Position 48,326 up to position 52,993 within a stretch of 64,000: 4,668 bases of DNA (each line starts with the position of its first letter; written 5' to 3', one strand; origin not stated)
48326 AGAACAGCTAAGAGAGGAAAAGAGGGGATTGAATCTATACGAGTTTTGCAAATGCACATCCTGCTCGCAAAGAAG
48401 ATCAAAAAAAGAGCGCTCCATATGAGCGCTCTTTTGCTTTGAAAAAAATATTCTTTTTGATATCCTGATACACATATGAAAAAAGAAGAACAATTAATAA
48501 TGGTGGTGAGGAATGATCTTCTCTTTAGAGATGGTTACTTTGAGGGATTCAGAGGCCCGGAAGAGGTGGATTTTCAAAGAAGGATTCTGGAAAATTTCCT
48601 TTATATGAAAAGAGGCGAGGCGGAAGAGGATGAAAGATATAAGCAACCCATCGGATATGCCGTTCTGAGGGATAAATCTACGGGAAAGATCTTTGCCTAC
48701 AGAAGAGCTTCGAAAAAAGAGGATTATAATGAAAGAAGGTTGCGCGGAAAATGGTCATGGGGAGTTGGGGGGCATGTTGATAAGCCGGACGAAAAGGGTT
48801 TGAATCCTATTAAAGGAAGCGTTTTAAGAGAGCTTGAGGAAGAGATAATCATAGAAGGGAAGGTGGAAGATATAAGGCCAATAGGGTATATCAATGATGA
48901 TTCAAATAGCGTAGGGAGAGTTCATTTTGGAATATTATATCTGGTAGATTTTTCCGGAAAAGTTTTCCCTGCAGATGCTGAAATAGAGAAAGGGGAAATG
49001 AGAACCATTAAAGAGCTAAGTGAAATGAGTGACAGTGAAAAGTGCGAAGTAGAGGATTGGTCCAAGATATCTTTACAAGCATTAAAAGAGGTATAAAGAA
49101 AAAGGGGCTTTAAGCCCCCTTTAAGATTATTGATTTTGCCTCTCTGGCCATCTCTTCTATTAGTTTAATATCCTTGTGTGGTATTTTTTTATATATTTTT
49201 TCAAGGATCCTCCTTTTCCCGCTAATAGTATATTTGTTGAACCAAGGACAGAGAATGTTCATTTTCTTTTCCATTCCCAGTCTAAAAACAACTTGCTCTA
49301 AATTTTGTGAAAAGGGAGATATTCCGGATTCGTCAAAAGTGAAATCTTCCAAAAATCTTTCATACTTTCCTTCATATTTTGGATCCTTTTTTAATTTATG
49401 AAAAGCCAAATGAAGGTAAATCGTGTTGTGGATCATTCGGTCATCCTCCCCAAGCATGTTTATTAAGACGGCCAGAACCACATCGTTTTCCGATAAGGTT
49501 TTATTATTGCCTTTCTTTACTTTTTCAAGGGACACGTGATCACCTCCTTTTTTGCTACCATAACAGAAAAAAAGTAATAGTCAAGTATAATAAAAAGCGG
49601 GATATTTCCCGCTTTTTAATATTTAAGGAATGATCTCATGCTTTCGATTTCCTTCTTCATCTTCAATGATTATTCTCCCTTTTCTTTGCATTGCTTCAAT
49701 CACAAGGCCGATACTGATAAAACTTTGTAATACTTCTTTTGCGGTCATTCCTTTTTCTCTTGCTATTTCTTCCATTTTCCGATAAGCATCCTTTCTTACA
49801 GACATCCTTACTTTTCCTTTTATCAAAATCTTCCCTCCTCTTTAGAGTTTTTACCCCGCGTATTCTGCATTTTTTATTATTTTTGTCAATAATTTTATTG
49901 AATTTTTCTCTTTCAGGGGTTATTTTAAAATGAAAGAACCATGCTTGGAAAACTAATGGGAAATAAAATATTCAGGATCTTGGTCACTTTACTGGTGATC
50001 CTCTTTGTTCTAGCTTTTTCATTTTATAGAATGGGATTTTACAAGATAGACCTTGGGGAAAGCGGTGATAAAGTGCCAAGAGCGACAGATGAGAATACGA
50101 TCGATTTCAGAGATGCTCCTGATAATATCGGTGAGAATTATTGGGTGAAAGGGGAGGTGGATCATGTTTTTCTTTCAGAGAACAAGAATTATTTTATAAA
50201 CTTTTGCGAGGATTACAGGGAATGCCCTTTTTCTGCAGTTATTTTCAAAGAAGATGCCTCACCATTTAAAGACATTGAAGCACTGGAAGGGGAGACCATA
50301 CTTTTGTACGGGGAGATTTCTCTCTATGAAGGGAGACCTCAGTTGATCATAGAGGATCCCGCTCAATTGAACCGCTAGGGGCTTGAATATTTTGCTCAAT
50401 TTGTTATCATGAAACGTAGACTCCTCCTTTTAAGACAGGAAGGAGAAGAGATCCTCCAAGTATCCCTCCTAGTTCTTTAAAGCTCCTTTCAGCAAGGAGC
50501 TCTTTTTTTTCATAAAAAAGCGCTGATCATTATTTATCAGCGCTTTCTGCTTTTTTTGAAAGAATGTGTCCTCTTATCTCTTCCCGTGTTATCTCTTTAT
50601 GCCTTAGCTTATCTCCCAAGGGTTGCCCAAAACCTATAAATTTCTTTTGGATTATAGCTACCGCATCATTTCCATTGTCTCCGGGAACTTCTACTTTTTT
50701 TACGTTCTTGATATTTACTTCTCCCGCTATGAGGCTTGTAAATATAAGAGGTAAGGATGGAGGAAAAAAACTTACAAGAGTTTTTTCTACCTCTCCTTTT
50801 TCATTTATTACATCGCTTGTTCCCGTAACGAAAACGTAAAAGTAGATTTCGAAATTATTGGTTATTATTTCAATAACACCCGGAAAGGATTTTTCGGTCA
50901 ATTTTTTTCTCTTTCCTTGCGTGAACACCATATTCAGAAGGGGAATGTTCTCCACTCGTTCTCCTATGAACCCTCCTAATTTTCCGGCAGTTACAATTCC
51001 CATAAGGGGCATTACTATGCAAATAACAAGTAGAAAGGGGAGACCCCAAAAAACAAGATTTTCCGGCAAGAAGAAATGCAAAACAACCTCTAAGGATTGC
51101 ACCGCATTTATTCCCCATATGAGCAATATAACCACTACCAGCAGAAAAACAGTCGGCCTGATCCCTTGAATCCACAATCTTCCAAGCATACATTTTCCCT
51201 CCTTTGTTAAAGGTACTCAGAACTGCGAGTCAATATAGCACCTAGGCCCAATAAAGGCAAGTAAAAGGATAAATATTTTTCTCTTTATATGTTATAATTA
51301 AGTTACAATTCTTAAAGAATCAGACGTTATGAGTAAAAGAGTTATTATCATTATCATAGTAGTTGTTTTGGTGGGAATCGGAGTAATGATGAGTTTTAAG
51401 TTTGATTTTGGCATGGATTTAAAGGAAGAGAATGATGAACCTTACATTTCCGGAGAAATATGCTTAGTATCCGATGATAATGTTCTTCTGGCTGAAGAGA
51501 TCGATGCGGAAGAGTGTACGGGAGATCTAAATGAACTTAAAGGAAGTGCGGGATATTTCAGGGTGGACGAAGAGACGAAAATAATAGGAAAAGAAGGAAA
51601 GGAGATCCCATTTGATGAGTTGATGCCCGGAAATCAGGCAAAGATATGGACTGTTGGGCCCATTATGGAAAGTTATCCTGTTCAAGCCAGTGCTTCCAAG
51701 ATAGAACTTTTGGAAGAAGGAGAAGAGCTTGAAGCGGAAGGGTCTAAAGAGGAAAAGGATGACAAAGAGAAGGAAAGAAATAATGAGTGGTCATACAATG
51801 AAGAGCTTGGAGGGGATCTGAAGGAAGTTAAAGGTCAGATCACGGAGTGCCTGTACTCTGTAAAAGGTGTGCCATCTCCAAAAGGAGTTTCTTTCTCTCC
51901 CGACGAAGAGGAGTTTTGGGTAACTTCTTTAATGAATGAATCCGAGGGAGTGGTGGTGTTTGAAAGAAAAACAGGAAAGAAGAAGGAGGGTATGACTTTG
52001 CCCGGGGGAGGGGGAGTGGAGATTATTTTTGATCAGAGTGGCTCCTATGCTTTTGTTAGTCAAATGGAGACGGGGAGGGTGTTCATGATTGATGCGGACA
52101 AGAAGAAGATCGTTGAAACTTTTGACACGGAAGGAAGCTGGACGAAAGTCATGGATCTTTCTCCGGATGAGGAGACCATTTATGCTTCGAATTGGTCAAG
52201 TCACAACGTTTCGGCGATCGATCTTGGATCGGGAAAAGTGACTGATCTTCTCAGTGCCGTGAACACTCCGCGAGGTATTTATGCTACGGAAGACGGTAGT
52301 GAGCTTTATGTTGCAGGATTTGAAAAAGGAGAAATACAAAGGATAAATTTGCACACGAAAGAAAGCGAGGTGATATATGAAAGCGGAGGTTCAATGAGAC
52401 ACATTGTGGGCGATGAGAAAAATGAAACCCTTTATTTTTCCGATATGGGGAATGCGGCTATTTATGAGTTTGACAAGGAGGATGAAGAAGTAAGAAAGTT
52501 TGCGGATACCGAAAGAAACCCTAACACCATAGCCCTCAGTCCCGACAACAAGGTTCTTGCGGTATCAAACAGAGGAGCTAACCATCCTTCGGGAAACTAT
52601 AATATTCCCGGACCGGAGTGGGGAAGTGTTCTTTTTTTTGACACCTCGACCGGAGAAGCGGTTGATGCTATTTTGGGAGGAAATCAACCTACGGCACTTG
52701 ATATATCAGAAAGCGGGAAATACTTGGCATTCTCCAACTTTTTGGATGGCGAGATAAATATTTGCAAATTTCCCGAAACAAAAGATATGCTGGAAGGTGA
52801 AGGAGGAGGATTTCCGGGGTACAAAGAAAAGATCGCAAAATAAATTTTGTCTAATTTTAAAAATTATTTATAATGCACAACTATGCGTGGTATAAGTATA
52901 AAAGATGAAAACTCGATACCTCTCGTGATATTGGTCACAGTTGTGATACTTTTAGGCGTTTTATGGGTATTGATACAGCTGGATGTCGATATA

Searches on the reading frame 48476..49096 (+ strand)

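Call 82: search_protein_families(library=pfam, proteins=[window:48476-49096:+], max_evalue=0.001)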
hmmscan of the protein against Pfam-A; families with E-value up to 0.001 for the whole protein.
window:48476-49096:+ (206 aa): 1 family
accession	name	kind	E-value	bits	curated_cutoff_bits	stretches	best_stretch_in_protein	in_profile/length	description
PF00293.34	NUDIX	-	2.5e-06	28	21.1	1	63-181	8-118/134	NUDIX domain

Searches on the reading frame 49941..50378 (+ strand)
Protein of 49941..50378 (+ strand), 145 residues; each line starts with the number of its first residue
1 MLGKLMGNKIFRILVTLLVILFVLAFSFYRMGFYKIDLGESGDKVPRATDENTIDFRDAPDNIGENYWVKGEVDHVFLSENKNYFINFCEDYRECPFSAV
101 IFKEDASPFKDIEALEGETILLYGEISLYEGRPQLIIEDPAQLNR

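Call 82: search_protein_families(library=pfam, proteins=[window:49941-50378:+], max_evalue=0.001)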
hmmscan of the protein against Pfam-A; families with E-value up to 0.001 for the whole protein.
window:49941-50378:+ (145 aa): 1 family
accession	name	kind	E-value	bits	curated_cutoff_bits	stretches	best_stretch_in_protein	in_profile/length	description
PF13742.12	tRNA_anti_2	-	5.8e-06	26.9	27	1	64-138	19-92/95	OB-fold nucleic acid binding domain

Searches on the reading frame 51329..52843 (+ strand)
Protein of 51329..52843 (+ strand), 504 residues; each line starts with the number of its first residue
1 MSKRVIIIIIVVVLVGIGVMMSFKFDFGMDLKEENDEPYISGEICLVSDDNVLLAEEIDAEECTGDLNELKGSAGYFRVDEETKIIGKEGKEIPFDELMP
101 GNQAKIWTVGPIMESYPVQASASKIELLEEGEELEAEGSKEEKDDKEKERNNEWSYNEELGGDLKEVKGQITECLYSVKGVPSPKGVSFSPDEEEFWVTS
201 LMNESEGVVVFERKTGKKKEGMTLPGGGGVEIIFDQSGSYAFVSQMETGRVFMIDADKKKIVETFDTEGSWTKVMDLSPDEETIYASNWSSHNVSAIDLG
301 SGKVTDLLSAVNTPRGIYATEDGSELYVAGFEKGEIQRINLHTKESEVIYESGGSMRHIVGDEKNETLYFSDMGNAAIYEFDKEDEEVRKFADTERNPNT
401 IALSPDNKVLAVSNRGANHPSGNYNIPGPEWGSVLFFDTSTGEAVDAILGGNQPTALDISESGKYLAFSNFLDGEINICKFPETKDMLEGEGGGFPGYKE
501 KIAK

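Call 82: search_protein_families(library=pfam, proteins=[window:51329-52843:+], max_evalue=0.001)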
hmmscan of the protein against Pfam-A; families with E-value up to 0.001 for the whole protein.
window:51329-52843:+ (504 aa): 9 families
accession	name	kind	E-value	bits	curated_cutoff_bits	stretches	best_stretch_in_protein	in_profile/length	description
PF10282.15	Lactonase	-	3.1e-11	43.5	21.7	0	231-316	248-339/344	Lactonase, 7-bladed beta-propeller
PF25174.1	Beta-prop_THOC3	-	5.1e-09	36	305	1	233-413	53-231/272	THOC3 beta-propeller domain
PF08450.18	SGL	-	9.7e-09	35.6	26.3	0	245-347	111-218/246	SMP-30/Gluconolactonase/LRE-like region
PF24684.1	Vgb_lyase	-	4.5e-08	32.7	50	1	225-415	95-284/290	Virginiamycin B lyase family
PF11518.13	DUF3221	-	4.4e-07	30.6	26.4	1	44-129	4-82/82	Protein of unknown function (DUF3221)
PF01731.26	Arylesterase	-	3.5e-06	27.6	21.3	0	177-205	49-77/86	Arylesterase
PF23414.1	Beta-prop_EML_2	-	7.3e-06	26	90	0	230-287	43-99/266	Echinoderm microtubule-associated protein second beta-propeller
PF21959.2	DUF6923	-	2.1e-05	24.9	27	0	234-318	94-177/234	Repeat of unknown function (DUF6923)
PF03088.22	Str_synth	-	4.4e-05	24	25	0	377-413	38-74/89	Strictosidine synthase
